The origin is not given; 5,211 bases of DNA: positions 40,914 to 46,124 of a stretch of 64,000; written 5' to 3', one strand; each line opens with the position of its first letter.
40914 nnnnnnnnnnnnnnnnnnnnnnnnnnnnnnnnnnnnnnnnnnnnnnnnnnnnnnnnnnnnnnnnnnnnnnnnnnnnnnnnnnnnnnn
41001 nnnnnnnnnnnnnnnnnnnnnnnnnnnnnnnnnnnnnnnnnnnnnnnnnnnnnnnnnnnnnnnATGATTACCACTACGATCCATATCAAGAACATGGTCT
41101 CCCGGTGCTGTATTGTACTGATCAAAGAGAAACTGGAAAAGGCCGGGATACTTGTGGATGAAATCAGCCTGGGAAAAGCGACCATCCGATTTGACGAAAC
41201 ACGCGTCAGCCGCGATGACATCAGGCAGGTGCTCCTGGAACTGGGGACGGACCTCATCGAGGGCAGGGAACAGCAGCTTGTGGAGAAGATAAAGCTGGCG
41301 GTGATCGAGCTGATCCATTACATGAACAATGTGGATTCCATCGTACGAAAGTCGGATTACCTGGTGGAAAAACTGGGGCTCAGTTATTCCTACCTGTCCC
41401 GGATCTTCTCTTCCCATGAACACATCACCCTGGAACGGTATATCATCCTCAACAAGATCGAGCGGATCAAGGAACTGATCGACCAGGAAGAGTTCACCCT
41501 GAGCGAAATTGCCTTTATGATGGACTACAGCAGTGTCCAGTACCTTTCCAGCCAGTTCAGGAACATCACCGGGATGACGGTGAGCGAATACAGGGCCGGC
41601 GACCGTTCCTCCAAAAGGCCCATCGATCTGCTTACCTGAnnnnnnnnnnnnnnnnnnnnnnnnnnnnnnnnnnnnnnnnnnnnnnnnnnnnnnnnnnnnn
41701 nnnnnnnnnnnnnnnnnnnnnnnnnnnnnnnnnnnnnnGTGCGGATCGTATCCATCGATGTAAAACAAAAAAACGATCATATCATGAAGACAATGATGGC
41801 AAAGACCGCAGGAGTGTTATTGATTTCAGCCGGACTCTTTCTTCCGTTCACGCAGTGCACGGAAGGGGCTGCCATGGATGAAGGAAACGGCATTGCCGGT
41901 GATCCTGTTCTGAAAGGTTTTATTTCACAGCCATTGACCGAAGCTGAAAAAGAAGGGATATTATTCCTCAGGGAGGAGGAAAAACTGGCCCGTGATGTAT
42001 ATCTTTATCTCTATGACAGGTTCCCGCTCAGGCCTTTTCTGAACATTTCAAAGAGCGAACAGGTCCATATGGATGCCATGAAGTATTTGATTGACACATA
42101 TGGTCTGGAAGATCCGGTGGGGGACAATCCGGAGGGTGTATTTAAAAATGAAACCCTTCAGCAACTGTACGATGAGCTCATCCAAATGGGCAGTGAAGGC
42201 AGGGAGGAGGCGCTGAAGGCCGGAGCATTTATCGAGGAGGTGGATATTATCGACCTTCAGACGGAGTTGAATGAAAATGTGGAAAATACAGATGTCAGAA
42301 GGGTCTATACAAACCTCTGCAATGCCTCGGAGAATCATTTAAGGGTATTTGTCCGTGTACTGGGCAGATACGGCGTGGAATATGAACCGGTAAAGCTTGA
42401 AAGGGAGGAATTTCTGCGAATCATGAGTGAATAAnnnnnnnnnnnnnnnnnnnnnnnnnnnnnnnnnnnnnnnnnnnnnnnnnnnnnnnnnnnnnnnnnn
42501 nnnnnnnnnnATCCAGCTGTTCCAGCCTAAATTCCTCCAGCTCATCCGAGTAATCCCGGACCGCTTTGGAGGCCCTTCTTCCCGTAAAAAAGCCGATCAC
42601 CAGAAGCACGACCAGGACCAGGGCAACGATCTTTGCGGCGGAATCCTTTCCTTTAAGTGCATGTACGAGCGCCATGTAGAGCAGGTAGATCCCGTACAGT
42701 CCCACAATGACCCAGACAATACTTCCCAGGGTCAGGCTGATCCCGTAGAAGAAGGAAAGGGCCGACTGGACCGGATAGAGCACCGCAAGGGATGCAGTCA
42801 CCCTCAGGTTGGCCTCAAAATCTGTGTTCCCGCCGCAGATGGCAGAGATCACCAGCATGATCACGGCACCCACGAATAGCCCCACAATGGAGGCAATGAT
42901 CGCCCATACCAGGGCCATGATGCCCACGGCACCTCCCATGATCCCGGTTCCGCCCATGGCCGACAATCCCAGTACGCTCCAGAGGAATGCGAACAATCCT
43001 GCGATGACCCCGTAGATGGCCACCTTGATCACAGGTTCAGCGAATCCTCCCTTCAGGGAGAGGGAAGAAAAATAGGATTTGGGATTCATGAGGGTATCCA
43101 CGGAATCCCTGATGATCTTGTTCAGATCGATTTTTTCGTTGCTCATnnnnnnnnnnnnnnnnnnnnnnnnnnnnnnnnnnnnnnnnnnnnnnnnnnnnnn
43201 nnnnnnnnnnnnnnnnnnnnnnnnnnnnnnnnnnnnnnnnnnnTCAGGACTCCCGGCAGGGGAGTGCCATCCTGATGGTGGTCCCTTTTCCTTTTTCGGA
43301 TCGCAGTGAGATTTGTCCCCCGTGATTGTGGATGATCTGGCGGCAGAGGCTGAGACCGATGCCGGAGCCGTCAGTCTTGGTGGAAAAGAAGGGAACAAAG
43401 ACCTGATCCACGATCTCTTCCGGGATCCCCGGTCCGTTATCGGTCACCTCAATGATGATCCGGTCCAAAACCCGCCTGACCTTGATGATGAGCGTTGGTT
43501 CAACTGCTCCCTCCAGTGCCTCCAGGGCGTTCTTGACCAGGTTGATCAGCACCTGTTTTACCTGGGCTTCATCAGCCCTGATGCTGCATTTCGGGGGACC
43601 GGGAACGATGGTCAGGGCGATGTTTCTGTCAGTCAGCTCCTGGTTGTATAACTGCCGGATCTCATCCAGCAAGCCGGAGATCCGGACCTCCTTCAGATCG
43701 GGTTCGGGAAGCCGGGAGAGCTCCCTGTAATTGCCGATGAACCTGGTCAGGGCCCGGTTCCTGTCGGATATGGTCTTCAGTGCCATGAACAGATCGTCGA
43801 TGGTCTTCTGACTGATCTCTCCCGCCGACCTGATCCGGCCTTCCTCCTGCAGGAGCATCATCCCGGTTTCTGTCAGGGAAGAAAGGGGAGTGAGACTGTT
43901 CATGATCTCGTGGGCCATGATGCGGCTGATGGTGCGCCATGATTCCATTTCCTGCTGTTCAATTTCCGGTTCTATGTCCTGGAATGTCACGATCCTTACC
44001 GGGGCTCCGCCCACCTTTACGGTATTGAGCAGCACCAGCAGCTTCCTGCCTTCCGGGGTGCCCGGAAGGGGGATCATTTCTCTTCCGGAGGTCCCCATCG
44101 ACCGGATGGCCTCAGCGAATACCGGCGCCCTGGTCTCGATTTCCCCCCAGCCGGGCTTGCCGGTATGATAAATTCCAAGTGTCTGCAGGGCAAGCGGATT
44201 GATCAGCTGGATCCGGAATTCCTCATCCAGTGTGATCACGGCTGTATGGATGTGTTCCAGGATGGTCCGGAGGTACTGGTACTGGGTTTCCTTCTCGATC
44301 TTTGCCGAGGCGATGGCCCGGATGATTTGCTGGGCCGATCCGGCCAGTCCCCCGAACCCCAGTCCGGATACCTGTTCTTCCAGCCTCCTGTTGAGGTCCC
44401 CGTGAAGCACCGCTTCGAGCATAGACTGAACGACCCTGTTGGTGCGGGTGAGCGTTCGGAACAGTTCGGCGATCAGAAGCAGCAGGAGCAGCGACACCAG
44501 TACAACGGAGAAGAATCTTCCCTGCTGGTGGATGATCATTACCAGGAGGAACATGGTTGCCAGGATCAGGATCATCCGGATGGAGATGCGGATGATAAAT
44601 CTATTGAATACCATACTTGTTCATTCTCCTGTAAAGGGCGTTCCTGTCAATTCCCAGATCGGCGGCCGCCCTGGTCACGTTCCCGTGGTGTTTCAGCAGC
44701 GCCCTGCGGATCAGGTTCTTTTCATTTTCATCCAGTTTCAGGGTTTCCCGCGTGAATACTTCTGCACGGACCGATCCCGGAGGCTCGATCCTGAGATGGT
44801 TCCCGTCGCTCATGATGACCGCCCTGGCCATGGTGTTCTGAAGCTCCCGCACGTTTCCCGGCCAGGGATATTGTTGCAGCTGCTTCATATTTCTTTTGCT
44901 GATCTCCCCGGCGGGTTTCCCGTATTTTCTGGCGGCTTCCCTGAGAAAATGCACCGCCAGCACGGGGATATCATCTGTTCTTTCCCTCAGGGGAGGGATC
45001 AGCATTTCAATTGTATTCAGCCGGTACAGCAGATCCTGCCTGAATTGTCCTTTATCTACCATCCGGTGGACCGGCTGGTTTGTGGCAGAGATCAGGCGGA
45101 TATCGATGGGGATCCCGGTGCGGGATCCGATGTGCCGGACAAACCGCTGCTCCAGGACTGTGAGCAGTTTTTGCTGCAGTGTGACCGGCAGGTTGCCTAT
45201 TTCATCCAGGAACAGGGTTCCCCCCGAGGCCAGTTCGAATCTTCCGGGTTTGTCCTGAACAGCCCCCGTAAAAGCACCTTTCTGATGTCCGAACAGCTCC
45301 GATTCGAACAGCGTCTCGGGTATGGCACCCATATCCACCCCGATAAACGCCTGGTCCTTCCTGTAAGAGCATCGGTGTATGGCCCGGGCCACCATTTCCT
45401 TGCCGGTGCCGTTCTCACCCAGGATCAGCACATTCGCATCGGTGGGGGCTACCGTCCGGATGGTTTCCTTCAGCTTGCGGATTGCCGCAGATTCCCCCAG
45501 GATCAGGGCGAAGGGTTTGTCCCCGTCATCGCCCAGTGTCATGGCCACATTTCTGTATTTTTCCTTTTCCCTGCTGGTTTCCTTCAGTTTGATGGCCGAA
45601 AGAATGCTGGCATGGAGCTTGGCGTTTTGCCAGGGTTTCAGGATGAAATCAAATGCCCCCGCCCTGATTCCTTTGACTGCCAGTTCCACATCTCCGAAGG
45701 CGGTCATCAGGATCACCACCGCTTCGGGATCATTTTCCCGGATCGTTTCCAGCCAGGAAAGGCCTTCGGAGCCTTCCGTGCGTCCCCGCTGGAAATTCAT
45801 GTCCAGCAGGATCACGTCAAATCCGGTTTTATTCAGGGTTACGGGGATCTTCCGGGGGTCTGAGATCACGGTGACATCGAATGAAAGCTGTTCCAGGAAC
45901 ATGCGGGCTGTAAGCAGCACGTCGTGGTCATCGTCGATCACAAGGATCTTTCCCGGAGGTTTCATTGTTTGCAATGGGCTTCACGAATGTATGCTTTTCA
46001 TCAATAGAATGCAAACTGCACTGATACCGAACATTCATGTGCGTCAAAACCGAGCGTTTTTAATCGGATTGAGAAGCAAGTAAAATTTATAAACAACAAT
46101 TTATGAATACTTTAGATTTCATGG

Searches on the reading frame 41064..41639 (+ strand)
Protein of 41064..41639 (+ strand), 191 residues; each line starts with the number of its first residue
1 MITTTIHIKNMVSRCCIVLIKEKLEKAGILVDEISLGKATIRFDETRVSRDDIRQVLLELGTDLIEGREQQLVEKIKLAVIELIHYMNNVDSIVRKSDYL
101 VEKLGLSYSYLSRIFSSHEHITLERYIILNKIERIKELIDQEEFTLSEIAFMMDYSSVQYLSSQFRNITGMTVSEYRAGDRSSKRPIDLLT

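Call 3: search_protein_families(library=pfam, proteins=[window:41064-41639:+], max_evalue=0.01)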
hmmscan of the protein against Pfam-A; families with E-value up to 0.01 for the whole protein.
window:41064-41639:+ (191 aa): 3 families
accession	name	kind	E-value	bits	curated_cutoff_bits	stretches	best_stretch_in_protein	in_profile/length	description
PF12833.13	HTH_18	-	1.1e-14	54.9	33.6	1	101-178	2-79/80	Helix-turn-helix domain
PF00165.29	HTH_AraC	-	5.2e-12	46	26.6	1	140-177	2-41/42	Bacterial regulatory helix-turn-helix proteins, AraC family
PF01381.28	HTH_3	-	0.0009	19.7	23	0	102-129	17-44/55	Helix-turn-helix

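Call 4: search_protein_families(library=ncbifam, proteins=[window:41064-41639:+], max_evalue=0.01)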
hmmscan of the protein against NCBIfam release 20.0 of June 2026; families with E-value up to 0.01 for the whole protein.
window:41064-41639:+ (191 aa): 22 families
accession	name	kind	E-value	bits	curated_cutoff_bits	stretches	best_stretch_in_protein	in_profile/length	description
NF047455.1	TF_Staph_AryK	equivalog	6.7e-11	41.2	850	1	98-182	177-261/759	transcriptional regulator AryK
TIGR04094.1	adjacent_YSIRK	equivalog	9.2e-09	34.7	200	1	74-177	281-383/383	YSIRK-targeted surface antigen transcriptional regulator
NF047788.1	TransRegPocR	equivalog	1.7e-08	34.1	500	1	98-180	209-291/296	transcriptional regulator PocR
NF006902.0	PRK09393.1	equivalog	4e-08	32.8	425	1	80-180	222-322/327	transcriptional regulator FtrA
NF007860.0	PRK10572.1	equivalog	1.1e-07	31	208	1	65-183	170-288/292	arabinose operon transcriptional regulator AraC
NF007693.0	PRK10371.1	equivalog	1.5e-07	31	253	1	68-181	188-301/309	transcriptional regulator MelR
NF007584.0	PRK10219.1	equivalog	1.9e-07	31.4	174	1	82-177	9-104/107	superoxide response transcriptional regulator SoxS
NF052371.1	TransRegGbdRPseu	equivalog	7.9e-06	25.1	480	1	72-182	219-329/365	choline metabolism transcriptional regulator GbdR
NF007633.0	PRK10296.1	equivalog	2.8e-05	23.8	264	1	64-178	158-273/280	transcriptional regulator ChbR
NF007243.0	PRK09685.1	equivalog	5.8e-05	22.6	199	1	89-178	210-300/303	transcriptional regulator FeaR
NF010026.0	PRK13501.1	equivalog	0.0001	21.6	363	1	101-178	199-276/290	HTH-type transcriptional activator RhaR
NF007432.1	PRK09978.1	equivalog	0.00018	20.8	500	1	106-178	170-241/274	DNA-binding transcriptional regulator GadX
NF010028.0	PRK13503.1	equivalog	0.0003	20.3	288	1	57-180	150-273/278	HTH-type transcriptional activator RhaS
NF010027.0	PRK13502.1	equivalog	0.00064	19.3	384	1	107-178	205-276/282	HTH-type transcriptional activator RhaR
NF049932.1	TranspRegBtr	equivalog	0.00078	18.1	900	1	76-178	162-264/531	bacillibactin transport transcriptional regulator Btr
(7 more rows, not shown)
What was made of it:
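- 41064..41639 (+): Divergent AraC-family regulator with an HMA-like, Cys-bearing N-terminal domain. An accessory part, seen in Bacteroidales only. Pfam HTH_18 and weak CopZ hits (calls 3, 4).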

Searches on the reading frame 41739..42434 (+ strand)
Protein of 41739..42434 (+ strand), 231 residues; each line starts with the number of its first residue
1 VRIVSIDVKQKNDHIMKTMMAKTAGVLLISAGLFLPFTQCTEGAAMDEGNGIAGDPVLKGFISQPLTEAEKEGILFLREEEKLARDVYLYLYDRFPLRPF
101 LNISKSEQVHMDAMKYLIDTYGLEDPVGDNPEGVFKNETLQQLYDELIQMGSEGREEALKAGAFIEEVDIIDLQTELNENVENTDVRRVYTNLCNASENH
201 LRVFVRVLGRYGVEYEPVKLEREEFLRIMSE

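Call 3: search_protein_families(library=pfam, proteins=[window:41739-42434:+], max_evalue=0.01)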
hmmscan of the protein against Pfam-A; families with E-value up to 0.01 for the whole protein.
window:41739-42434:+ (231 aa): 2 families
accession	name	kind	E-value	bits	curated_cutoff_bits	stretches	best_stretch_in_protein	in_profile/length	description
PF09968.15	DUF2202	-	2.6e-53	180.6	22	1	70-230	1-160/162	Uncharacterized protein domain (DUF2202)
PF02915.23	Rubrerythrin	-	0.0055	17.5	22.8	0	81-206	10-135/137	Rubrerythrin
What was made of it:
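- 41739..42434 (+): DUF2202 (ferritin-like) putative lipoprotein. An accessory part, seen in Bacteroidales only. Pfam DUF2202 E 2.6e-53 (call 3).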

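Call 4: search_protein_families(library=ncbifam, proteins=[window:41739-42434:+], max_evalue=0.01)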
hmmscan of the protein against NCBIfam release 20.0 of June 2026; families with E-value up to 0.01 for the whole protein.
window:41739-42434:+ (231 aa): 0 families

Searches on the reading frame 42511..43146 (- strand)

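Call 93: search_protein_families(library=pfam, proteins=[window:42511-43146:-], max_evalue=0.001)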
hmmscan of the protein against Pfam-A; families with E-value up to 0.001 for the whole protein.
seq(212 aa): 1 family
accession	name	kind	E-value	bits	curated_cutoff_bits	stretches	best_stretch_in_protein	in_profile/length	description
PF04893.22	Yip1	-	5.5e-08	33.3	28.6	1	17-186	2-170/173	Yip1 domain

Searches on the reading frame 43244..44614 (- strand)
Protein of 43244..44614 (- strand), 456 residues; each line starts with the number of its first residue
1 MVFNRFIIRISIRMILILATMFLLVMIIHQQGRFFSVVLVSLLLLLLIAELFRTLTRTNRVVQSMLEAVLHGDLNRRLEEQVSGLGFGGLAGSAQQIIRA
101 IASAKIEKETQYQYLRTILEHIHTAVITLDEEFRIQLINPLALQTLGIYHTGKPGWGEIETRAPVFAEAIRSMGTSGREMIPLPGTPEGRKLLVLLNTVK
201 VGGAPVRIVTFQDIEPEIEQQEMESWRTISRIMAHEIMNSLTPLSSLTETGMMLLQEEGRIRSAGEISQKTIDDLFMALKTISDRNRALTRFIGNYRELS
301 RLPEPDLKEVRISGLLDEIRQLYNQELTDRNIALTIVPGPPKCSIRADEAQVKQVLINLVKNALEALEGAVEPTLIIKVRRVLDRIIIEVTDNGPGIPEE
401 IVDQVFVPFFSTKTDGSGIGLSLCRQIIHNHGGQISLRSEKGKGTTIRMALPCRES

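Call 93: search_protein_families(library=pfam, proteins=[window:43244-44614:-], max_evalue=0.001)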
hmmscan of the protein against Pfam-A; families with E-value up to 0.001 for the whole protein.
window:43244-44614:- (456 aa): 3 families
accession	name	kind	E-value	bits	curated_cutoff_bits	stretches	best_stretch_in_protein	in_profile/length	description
PF02518.31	HATPase_c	-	1.3e-27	96.9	26.4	1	348-453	2-109/111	Histidine kinase-, DNA gyrase B-, and HSP90-like ATPase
PF14501.12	HATPase_c_5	-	1.8e-05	25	22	1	352-442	6-93/102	GHKL domain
PF13188.13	PAS_8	-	0.00018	21.7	21.8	0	114-149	2-36/65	PAS domain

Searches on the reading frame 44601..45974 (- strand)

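Call 93: search_protein_families(library=pfam, proteins=[window:44601-45974:-], max_evalue=0.001)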
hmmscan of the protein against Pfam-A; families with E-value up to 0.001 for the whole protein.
window:44601-45974:- (457 aa): 10 families
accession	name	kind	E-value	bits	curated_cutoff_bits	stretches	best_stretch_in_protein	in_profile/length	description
PF00158.32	Sigma54_activat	-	1.2e-66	224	20.2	1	158-324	1-167/168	Sigma-54 interaction domain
PF25601.1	AAA_lid_14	-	6.3e-24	84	27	1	330-396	1-67/87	AAA+ ATPase lid domain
PF14532.12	Sigma54_activ_2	-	4.5e-21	76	25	1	159-329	1-138/138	Sigma-54 interaction domain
PF00072.30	Response_reg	-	2.7e-20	73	30.2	1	10-124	1-110/111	Response regulator receiver domain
PF02954.25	HTH_8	-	2.1e-12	47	22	1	414-454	2-42/42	Bacterial regulatory protein, Fis family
PF01078.27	Mg_chelatase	-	2.8e-07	30.6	20.3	0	237-300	93-158/207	Magnesium chelatase, subunit ChlI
PF07724.20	AAA_2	-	3.6e-06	27.6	27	1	180-300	4-125/166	AAA domain (Cdc48 subfamily)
PF07728.20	AAA_5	-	8.4e-06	26.3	22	1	181-300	1-123/139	AAA domain (dynein-related subfamily)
PF13556.12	HTH_30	-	6.2e-05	23.1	27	1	424-453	6-35/59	PucR C-terminal helix-turn-helix domain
PF18024.7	HTH_50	-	0.00024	21.2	27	1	414-457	8-50/50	Helix-turn-helix domain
